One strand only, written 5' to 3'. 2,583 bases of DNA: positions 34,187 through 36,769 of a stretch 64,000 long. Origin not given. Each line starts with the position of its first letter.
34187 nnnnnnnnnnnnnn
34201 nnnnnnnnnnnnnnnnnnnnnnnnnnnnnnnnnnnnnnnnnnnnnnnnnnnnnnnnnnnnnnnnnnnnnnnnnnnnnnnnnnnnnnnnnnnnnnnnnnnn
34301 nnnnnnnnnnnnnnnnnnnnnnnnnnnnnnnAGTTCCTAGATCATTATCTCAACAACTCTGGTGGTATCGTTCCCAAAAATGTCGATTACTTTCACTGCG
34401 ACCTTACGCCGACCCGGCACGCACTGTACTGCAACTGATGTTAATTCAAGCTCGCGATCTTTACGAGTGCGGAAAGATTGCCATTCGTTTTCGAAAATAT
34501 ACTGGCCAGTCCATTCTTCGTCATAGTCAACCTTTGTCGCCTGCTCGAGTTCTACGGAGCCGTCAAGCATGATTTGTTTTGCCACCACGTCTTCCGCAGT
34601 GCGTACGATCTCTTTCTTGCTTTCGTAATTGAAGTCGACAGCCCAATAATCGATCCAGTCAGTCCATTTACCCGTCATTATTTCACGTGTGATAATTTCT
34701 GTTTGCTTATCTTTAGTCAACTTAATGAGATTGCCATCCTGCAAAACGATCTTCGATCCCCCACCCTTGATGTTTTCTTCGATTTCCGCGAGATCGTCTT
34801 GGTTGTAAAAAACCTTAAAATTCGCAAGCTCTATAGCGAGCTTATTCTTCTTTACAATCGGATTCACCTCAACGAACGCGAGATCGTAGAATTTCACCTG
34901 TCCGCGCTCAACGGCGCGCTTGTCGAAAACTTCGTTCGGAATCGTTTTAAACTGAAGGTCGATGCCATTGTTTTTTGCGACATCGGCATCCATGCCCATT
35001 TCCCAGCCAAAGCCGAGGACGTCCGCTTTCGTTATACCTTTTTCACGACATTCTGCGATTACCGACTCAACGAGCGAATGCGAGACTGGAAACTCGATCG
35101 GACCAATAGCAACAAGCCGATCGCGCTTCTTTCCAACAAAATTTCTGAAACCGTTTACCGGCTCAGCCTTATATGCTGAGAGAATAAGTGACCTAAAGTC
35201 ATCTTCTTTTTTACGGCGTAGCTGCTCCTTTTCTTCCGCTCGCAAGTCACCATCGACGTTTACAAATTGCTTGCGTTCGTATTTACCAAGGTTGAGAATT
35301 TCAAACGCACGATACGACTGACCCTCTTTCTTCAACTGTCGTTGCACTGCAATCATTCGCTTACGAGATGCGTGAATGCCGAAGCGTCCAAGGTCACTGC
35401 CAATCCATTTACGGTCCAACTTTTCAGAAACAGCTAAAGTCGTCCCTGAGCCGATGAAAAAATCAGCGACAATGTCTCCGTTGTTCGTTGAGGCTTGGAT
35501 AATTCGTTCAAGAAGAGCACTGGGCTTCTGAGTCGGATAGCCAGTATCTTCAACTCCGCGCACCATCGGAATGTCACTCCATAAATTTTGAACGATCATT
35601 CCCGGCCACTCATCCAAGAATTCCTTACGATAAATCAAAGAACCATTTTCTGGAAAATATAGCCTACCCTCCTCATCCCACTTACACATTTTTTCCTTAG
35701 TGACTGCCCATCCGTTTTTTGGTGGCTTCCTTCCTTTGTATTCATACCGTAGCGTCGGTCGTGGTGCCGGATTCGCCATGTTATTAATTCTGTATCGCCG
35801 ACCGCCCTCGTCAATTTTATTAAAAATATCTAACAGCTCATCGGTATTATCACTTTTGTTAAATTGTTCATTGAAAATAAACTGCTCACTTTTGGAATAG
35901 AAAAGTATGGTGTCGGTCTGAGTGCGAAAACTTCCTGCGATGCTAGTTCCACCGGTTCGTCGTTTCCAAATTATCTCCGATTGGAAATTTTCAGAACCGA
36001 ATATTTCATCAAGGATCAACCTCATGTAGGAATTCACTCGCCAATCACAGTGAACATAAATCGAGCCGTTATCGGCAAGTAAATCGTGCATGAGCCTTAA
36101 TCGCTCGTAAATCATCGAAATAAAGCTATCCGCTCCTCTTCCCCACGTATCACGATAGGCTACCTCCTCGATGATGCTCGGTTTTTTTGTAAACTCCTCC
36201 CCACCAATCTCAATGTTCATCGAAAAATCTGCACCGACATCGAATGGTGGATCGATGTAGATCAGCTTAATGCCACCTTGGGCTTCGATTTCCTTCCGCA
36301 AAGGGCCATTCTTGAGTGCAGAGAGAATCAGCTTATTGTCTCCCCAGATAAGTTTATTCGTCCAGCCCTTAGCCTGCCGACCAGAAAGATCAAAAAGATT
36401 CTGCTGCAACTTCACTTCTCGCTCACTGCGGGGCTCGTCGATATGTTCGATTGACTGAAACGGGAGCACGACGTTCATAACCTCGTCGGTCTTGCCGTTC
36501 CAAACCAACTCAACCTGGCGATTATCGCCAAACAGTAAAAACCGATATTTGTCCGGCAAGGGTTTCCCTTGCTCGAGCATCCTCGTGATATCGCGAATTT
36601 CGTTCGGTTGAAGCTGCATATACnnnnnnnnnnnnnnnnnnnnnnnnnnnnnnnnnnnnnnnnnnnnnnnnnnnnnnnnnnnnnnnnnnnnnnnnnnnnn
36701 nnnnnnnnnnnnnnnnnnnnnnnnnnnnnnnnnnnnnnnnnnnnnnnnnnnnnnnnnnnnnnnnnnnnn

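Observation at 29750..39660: ~10-kb lower-G+C defense island packing >=4 nuclease-based modules plus auxiliary NTP-pyrophosphatases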

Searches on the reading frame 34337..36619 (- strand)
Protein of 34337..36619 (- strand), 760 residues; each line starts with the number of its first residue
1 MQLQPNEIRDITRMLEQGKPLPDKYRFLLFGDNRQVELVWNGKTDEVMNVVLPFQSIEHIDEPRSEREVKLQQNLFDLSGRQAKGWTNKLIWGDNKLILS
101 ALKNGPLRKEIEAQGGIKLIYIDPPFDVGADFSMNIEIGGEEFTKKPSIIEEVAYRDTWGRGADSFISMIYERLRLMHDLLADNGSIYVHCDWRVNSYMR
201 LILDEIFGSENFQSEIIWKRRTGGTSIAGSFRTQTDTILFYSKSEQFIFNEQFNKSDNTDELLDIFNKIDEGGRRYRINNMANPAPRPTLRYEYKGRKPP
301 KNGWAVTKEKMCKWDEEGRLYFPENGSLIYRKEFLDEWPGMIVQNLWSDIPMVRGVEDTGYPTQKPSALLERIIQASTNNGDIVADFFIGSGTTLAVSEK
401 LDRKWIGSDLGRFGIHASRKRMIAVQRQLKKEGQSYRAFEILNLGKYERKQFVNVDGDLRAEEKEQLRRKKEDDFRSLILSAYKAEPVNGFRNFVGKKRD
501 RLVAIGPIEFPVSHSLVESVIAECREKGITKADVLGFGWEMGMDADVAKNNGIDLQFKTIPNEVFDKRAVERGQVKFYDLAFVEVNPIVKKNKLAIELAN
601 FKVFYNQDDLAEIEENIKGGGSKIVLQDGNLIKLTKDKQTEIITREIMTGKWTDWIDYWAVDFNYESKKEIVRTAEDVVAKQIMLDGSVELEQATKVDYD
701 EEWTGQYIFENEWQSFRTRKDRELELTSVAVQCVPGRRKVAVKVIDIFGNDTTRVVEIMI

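Call 4: search_protein_families(library=pfam, proteins=[window:34337-36619:-], max_evalue=0.01)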
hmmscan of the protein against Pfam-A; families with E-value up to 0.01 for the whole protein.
window:34337-36619:- (760 aa): 1 family
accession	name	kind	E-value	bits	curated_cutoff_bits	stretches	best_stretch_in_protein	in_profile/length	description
PF01555.25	N6_N4_Mtase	-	3.2e-42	145.4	26.7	1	117-411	1-212/221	DNA methylase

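Call 6: search_protein_families(library=padloc, proteins=[window:34337-36619:-], max_evalue=0.01)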
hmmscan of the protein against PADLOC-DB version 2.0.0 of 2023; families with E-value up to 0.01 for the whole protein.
window:34337-36619:- (760 aa): 54 families (the best 25 are shown)
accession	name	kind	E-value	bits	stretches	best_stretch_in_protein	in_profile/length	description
PDLC03633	MTase_III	-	3.8e-113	377.3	3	35-253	19-238/616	Type III methyltransferase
PDLC03354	MTase_II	-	4.6e-71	238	1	34-444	23-405/425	Type II methyltransferase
PDLC03644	MTase_III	-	2.4e-50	169.8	1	70-424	22-395/542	Type III methyltransferase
PDLC03638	MTase_III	-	8.8e-47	157.9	1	117-413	403-668/816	Type III methyltransferase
PDLC03339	MTase_II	-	1.5e-46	156.9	2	116-276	22-172/399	Type II methyltransferase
PDLC03636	MTase_III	-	1.2e-41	141.2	3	166-258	96-188/575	Type III methyltransferase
PDLC03634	MTase_III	-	8.8e-40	135.2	1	87-394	94-422/621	Type III methyltransferase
PDLC03635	MTase_III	-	1.8e-38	130.7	2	88-273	219-377/708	Type III methyltransferase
PDLC03300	MTase_II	-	1.8e-38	130.3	2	346-423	200-277/302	Type II methyltransferase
PDLC03371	MTase_II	-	3.5e-31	106.7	1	115-427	29-257/260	Type II methyltransferase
PDLC03641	MTase_III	-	6.7e-29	98.9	1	84-397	101-427/657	Type III methyltransferase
PDLC03299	MTase_II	-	1.1e-28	98.6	2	345-424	179-259/296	Type II methyltransferase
PDLC03632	MTase_III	-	6.8e-24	82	2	85-248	160-322/983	Type III methyltransferase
PDLC03637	MTase_III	-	6.6e-21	72.5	1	88-395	122-432/513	Type III methyltransferase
PDLC03216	MTase_II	-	4.6e-18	63.3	1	361-459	194-295/364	Type II methyltransferase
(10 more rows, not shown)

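Call 7: search_protein_families(library=ncbifam, proteins=[window:34337-36619:-], max_evalue=0.01)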
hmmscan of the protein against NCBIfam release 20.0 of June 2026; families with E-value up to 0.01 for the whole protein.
window:34337-36619:- (760 aa): 3 families
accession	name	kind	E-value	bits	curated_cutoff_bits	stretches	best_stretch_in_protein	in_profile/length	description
NF008572.0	PRK11524.1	equivalog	1.3e-22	80.3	292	2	344-426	177-260/294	adenine-specific DNA-methyltransferase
NF050803.1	DnaMtaseCcrMCaul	equivalog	9.3e-18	64.2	830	1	360-432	185-257/350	adenine-specific DNA-methyltransferase CcrM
NF010253.0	PRK13699.1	subfamily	5e-08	32.9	244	1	357-432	140-215/226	DNA methyltransferase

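Call 85: search_protein_families(library=pfam, proteins=[L099:4813-5991:+, L099:3930-4751:+, L120:2596-3792:+, L127:9253-9963:+, L127:8847-9287:+, L129:727-4737:+, L135:734-2596:+, L144:630-2549:+, L123:2396-3475:+, L111:4738-6906:+], max_evalue=0.001)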
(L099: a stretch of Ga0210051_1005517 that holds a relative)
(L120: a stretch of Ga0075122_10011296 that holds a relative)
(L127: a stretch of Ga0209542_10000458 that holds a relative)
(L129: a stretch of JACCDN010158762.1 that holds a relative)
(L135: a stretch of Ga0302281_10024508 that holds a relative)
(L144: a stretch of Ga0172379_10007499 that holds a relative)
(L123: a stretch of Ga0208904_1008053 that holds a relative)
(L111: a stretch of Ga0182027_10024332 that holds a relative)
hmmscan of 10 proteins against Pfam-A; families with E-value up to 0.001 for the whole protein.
L099:4813-5991:+ (393 aa): 1 family
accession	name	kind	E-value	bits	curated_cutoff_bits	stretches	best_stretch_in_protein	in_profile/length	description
PF02086.21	MethyltransfD12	-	7.4e-22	78.7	22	1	8-222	1-189/253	D12 class N6 adenine-specific DNA methyltransferase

L099:3930-4751:+ (274 aa): 0 families

L120:2596-3792:+ (399 aa): 2 families
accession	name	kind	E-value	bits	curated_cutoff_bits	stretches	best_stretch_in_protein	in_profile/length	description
PF20979.2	Arginosuc_syn_C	-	1.9e-74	250.4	27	1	184-393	1-210/219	Arginosuccinate synthase C-terminal domain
PF00764.25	Arginosuc_synth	-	1.4e-54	184.9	27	1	10-175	1-162/162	Arginosuccinate synthase N-terminal HUP domain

L127:9253-9963:+ (237 aa): 1 family
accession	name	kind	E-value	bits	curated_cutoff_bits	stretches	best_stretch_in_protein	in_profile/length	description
PF00590.25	TP_methylase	-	2.7e-30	106.3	27.8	1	16-215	1-209/212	Tetrapyrrole (Corrin/Porphyrin) Methylases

L127:8847-9287:+ (147 aa): 1 family
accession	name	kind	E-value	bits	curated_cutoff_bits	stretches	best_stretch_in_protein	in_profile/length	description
PF02823.21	ATP-synt_DE_N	-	1.6e-19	70.1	27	1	4-81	1-77/80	ATP synthase, Delta/Epsilon chain, beta-sandwich domain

L129:727-4737:+ (1337 aa): 4 families
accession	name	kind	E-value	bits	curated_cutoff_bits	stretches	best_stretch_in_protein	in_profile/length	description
PF04851.21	ResIII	-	1e-16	61.7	22.5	1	150-323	2-163/164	Type III restriction enzyme, res subunit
PF07669.17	Eco57I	-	1.2e-14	55.2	25.3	1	928-1068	1-171/171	Eco57I restriction-modification methylase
PF18766.7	SWI2_SNF2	-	4.6e-05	23.6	26.7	1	156-328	2-161/221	SWI2/SNF2 ATPase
PF10544.15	T5orf172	-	0.00091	20.1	20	0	19-128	1-98/101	T5orf172 domain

L135:734-2596:+ (621 aa): 6 families
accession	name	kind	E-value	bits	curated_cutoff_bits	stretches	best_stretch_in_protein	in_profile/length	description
PF09848.15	SLFN-g3_helicase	-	4.7e-103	345.6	24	1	261-606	1-354/354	Schlafen group 3, DNA/RNA helicase domain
PF04851.21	ResIII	-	5.3e-06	26.9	22.5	0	322-367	111-148/164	Type III restriction enzyme, res subunit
PF13401.12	AAA_22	-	4.2e-05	24.3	27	1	259-360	3-105/130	AAA domain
PF13245.12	AAA_19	-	0.00014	22.5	25.1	1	257-348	7-103/134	AAA domain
PF13086.12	AAA_11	-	0.00023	21.4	27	0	256-286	12-42/257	AAA domain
PF13604.12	AAA_30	-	0.00025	21.3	27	1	253-349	10-102/191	AAA domain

L144:630-2549:+ (640 aa): 9 families
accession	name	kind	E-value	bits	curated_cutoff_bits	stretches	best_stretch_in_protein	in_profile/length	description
PF01434.24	Peptidase_M41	-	1.5e-65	221.1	29.9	1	439-626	2-191/191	Peptidase family M41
PF00004.35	AAA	-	2.3e-42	145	21.2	1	225-357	1-130/131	ATPase family associated with various cellular activities (AAA)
PF17862.7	AAA_lid_3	-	2.1e-11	43.6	27.2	1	380-418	1-39/45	AAA+ lid domain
PF23902.1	AAA_lid_PRS2_C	-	3.2e-06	27.6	34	1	362-430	2-71/73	PRS2 AAA+ lid C-terminal domain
PF20720.3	nSTAND3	-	3.2e-05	24.1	27.2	1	225-371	20-152/155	Novel STAND NTPase 3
PF06068.19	TIP49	-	3.8e-05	23.5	23.8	1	189-259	24-89/347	TIP49 P-loop domain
PF10920.14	DUF2705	-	4e-05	23.5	22.4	0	30-77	147-192/225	Protein of unknown function (DUF2705)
PF05496.18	RuvB_N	-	0.00032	20.9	27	0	188-293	6-96/159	Holliday junction DNA helicase RuvB P-loop domain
PF13191.12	AAA_16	-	0.00053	21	32.6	0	222-245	24-47/167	AAA ATPase domain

L123:2396-3475:+ (360 aa): 2 families
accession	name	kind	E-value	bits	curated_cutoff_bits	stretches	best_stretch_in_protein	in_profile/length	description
PF02481.21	DNA_processg_A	-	2.7e-74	249.4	29.6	1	70-277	2-210/212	DNA recombination-mediator protein A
PF17782.7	DprA_WH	-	1.3e-13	51.2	22.9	1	303-354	9-60/61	DprA winged helix domain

L111:4738-6906:+ (723 aa): 2 families
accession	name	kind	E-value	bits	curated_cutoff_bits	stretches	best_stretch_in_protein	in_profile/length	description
PF09491.16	RE_AlwI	-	2.4e-23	83.3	23.1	1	122-517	14-419/441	AlwI restriction endonuclease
PF00717.28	Peptidase_S24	-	1.3e-18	67.2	23.3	1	600-708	1-105/116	Peptidase S24-like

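Call 95: search_solved_structures(query=window:34337-36619:-, max_evalue=0.001)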
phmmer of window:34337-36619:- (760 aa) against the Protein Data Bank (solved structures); distinct sequences matched with E-value up to 0.001: 14.
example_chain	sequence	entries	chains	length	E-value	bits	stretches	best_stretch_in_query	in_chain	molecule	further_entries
4zcf_A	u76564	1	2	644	8.3e-16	60.9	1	88-265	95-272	Restriction endonuclease EcoP15I, modification subunit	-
1g60_A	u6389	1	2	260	2.1e-15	59.5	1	361-412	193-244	Adenine-specific Methyltransferase MboIIA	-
6k0w_B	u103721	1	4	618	2.7e-15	59.2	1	65-400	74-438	Adenine specific DNA methyltransferase (Mod)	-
7dsu_A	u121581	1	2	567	1.5e-13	53.4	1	87-239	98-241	Mbo45V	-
9c3u_A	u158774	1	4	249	2.4e-11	46.1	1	344-413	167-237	Methyltransferase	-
5hek_A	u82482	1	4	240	2.5e-11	46.1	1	350-422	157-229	Adenine specific DNA methyltransferase (DpnA)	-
5hfj_A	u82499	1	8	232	2.8e-11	45.9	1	350-422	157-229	Adenine specific DNA methyltransferase (DpnA)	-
8urk_A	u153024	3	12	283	3.1e-11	45.7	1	344-415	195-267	Methyltransferase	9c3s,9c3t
6pbd_A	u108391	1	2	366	4.7e-11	45.2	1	354-412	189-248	Modification methylase CcrMI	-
1nw8_A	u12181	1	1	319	8.3e-08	34.4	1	345-413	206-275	MODIFICATION METHYLASE RSRI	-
1eg2_A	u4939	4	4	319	8.5e-08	34.4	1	345-413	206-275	MODIFICATION METHYLASE RSRI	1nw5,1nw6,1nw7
8s9m_A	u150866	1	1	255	8.7e-05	24.4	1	360-411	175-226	DNA cytosine-N4 methyltransferase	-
8s9n_A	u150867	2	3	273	0.0001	24.2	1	360-411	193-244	DNA cytosine-N4 methyltransferase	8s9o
2zie_A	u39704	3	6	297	0.00043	22.1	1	344-411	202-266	Putative modification methylase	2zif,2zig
